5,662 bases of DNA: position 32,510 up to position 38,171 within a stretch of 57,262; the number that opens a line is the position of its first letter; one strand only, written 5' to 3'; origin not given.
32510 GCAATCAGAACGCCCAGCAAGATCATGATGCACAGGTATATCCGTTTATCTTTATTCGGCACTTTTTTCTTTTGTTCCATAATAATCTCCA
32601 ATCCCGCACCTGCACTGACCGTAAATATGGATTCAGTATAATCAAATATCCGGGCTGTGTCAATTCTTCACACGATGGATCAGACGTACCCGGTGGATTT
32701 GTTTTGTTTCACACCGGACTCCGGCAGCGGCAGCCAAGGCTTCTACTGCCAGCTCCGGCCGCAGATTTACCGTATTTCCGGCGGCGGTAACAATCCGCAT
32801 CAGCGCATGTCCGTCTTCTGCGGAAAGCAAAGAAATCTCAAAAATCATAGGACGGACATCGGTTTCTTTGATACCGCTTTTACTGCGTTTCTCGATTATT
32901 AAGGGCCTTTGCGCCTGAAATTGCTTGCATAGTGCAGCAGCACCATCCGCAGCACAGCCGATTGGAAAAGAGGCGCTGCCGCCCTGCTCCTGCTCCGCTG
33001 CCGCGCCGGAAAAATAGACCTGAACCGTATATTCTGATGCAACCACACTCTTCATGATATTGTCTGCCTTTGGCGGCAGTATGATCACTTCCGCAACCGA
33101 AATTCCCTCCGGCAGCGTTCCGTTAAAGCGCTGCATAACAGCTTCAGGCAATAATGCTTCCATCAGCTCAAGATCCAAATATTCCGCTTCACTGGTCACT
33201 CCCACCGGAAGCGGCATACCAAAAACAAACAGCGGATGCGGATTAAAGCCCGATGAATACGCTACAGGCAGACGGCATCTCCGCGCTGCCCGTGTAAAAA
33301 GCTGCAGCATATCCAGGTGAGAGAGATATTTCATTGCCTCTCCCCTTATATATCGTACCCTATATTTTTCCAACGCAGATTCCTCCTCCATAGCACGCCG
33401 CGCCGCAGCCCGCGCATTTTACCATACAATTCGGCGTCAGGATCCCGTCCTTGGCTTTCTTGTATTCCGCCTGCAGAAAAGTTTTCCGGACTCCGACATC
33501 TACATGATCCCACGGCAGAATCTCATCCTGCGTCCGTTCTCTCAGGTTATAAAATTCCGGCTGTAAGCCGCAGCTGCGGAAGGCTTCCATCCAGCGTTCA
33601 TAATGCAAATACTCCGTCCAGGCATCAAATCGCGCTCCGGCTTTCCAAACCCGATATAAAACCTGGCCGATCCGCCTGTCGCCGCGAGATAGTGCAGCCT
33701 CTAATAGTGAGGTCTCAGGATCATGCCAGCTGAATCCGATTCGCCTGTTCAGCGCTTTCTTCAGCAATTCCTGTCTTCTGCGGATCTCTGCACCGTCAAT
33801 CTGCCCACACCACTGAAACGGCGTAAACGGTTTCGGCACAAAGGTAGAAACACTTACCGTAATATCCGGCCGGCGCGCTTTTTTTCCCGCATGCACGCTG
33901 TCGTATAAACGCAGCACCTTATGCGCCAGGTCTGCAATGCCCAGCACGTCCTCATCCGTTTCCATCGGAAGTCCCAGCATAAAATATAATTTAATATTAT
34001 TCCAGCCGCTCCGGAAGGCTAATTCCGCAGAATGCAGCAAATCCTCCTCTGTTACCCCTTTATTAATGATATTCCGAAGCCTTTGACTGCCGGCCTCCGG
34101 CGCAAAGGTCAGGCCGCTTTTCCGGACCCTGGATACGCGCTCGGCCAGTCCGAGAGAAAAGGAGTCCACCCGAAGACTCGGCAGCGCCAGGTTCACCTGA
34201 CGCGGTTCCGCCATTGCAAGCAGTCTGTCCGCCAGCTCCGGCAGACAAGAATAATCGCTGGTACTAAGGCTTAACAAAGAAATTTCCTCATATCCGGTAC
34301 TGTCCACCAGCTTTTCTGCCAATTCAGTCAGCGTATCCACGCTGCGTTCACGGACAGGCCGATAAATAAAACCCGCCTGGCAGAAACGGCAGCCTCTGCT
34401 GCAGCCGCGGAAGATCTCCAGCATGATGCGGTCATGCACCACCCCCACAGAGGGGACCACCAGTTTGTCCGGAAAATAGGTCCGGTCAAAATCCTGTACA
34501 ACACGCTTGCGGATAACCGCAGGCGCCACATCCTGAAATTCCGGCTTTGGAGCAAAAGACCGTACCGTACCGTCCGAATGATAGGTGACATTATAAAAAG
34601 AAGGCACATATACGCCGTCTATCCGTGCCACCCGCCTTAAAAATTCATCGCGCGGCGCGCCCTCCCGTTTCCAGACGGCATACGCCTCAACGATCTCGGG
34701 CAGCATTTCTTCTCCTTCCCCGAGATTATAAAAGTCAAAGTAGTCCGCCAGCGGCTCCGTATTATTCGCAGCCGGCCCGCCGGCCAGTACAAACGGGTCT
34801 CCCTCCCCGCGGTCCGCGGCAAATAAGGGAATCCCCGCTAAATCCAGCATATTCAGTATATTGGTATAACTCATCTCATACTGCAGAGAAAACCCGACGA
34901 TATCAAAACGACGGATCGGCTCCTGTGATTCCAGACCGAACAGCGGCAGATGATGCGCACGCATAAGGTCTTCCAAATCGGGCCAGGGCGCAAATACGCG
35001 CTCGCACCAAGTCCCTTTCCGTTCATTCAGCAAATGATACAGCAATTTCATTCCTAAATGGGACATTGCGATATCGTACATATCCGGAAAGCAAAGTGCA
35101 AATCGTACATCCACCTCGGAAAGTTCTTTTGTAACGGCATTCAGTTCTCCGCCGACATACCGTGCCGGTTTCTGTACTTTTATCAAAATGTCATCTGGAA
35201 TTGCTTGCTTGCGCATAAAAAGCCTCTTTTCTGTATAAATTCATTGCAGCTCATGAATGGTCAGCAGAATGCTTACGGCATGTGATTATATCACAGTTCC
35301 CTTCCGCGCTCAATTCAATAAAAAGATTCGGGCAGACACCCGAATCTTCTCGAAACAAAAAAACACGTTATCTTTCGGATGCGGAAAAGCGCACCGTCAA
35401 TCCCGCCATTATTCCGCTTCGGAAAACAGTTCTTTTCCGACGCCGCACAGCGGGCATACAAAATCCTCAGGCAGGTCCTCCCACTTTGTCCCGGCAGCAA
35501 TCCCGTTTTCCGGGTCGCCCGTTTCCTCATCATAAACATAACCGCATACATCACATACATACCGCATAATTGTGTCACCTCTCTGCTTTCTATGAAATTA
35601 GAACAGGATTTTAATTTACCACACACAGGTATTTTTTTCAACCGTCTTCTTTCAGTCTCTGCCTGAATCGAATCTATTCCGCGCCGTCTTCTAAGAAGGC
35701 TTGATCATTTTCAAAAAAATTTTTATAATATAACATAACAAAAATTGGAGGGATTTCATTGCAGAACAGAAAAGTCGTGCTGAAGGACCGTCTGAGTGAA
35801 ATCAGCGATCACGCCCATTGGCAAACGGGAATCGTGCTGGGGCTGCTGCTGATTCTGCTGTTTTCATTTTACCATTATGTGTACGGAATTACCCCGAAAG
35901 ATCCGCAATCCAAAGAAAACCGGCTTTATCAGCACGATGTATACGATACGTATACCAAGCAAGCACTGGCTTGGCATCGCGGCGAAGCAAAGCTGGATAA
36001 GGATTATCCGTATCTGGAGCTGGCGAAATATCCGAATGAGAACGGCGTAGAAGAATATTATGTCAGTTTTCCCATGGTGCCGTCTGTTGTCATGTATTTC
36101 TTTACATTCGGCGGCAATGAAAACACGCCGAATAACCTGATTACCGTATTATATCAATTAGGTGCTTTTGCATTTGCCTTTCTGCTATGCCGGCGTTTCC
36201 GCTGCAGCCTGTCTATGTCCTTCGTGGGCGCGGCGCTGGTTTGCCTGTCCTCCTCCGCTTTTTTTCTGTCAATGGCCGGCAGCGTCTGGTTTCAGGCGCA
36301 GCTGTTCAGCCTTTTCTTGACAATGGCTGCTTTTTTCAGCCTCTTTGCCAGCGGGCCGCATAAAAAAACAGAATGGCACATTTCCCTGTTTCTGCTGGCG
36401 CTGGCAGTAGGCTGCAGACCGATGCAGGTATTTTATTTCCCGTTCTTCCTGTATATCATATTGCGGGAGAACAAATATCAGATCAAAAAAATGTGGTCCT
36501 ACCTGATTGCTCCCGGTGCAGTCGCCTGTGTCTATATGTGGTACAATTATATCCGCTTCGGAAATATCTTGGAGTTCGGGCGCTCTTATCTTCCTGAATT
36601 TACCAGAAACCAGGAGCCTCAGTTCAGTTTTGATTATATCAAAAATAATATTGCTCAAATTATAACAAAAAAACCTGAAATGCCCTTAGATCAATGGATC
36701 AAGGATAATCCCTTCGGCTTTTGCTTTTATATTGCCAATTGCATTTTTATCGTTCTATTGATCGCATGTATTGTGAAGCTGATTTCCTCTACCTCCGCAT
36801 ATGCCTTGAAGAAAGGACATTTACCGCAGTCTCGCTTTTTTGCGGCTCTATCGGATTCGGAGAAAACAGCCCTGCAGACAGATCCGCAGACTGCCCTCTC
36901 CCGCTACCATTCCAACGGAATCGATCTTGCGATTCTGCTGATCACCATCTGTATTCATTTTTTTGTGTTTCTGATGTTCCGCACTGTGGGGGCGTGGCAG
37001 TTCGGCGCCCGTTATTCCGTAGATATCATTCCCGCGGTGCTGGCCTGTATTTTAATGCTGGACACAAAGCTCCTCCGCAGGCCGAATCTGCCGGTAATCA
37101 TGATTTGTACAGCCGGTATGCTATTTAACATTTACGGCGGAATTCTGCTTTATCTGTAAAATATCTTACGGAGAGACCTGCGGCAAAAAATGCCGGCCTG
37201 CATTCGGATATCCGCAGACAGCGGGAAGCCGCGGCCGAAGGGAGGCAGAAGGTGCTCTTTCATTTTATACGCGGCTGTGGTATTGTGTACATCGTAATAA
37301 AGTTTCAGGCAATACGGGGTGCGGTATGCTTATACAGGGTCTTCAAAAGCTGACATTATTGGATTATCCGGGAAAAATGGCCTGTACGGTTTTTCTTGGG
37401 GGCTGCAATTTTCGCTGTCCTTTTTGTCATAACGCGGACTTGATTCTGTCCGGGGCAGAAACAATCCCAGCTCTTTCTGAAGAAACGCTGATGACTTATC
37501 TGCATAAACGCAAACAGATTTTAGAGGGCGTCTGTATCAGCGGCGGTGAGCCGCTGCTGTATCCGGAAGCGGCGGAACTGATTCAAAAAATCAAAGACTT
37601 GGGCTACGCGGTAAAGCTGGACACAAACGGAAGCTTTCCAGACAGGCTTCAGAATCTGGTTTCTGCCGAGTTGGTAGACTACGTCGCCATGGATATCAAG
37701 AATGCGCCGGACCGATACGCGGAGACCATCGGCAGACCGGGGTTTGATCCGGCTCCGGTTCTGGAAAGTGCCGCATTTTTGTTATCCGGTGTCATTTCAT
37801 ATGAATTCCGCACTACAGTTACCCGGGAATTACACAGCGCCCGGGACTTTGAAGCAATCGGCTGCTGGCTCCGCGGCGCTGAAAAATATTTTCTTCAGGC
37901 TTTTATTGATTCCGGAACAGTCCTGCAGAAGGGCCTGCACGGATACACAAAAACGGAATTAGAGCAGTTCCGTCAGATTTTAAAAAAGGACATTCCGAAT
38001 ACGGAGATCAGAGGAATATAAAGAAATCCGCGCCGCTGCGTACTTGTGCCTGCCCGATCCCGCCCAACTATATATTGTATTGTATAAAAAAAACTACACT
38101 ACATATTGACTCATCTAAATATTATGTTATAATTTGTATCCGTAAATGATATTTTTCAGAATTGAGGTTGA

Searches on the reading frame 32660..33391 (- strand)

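Call 60: search_protein_families(library=pfam, proteins=[window:32660-33391:-], max_evalue=0.00001)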
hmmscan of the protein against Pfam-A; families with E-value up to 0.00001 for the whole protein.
window:32660-33391:- (243 aa): 1 family
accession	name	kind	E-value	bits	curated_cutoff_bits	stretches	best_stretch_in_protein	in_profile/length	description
PF10105.14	DUF2344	-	8.9e-52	176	23.8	1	9-212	1-176/176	Uncharacterized protein conserved in bacteria (DUF2344)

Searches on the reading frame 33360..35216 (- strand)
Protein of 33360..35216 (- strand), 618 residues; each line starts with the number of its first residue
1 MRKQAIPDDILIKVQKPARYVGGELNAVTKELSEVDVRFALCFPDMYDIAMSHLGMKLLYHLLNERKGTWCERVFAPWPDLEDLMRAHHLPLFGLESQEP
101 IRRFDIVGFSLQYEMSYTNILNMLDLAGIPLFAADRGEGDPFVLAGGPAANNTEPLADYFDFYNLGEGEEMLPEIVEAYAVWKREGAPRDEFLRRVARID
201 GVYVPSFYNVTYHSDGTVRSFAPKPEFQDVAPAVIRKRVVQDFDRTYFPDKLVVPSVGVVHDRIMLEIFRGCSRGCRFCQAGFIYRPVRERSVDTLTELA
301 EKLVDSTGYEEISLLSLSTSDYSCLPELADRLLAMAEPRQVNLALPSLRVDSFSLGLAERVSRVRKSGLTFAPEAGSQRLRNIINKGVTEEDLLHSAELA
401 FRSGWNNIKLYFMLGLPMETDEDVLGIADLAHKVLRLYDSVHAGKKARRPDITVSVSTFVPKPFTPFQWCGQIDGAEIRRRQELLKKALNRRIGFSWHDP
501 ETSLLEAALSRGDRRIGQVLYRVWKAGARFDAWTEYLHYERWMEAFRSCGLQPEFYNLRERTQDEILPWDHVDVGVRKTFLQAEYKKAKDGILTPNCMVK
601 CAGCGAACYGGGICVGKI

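Call 60: search_protein_families(library=pfam, proteins=[window:33360-35216:-], max_evalue=0.00001)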
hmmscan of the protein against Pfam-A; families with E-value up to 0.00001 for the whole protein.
window:33360-35216:- (618 aa): 2 families
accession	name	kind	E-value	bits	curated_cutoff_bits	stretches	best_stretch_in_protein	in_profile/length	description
PF19864.5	Radical_SAM_N2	-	3.5e-65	218.5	29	1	55-205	1-151/151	Radical SAM proteins, N-terminal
PF04055.27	Radical_SAM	-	6.2e-21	75.7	29.5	1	267-431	2-166/166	Radical SAM superfamily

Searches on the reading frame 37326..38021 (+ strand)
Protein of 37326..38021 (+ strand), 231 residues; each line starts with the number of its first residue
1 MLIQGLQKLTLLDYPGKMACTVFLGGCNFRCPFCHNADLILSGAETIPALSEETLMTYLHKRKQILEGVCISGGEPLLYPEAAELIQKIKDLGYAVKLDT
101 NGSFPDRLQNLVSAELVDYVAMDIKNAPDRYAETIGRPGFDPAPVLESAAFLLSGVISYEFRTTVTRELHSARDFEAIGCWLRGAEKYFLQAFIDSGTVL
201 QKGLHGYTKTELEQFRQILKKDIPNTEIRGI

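Call 60: search_protein_families(library=pfam, proteins=[window:37326-38021:+], max_evalue=0.00001)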
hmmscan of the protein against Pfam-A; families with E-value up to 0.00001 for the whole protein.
window:37326-38021:+ (231 aa): 2 families
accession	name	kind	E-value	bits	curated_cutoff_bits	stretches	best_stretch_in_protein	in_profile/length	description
PF04055.27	Radical_SAM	-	6.4e-18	65.9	29.5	1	23-147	3-131/166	Radical SAM superfamily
PF13353.11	Fer4_12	-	1.4e-10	42.1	22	1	18-121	6-110/137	4Fe-4S single cluster domain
